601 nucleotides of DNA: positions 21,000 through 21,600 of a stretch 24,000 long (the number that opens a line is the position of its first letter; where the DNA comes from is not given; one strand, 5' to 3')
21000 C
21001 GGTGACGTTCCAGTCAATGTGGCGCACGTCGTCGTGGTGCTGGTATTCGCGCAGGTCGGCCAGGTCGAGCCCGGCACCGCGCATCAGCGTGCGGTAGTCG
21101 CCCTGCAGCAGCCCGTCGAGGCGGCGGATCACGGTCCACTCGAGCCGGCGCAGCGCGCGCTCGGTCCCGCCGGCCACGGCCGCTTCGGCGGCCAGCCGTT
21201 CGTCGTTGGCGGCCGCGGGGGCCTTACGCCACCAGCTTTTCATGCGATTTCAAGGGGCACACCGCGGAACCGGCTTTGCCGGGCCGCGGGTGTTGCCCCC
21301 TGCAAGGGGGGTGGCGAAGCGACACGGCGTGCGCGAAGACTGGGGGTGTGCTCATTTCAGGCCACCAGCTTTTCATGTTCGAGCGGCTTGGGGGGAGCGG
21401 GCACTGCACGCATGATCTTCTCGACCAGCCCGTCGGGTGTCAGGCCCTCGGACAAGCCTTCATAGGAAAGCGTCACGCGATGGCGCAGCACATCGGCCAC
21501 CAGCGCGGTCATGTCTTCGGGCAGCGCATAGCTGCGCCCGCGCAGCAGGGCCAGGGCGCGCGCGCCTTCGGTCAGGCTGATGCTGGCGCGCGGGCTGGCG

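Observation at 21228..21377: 133-bp insertion/duplication at the moxR-DUF58 junction, flanked by a 17-bp perfect direct repeat that preserves both protein ends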

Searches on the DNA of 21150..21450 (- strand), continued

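Call 85: search_rna_families(sources=[L054, L067, L029, L163, L179, L035, L107, L122, L019, L039, L056, L080, L011, L014, L190], threshold=gathering)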
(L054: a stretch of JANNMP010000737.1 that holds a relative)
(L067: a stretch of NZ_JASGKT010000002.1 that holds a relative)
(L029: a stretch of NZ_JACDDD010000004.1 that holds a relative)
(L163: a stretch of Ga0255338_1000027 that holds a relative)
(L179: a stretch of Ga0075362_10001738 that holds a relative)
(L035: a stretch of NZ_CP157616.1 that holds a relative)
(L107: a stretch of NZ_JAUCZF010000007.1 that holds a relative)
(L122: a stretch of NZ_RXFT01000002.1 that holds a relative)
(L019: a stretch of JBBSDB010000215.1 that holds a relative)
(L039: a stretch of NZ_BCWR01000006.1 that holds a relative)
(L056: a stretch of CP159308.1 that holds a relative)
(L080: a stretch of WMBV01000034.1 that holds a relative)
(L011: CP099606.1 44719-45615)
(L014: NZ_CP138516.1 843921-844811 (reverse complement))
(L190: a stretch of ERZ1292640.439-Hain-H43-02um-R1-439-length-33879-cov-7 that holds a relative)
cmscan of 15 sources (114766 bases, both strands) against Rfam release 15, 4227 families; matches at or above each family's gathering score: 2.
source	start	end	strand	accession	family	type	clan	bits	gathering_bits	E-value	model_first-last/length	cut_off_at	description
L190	6481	6554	-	RF00005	tRNA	Gene; tRNA;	CL00001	69.5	29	7.9e-13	1-71/71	no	tRNA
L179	3070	3173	+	RF01057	SAH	Cis-reg; riboswitch;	-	51.2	37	2.9e-06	1-78/78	no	SAH (S-adenosyl-L-homocysteine) riboswitch aptamer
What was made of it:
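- On Any Rfam family: In 15 other loci that carry the element, no hit overlapped it (call 85).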
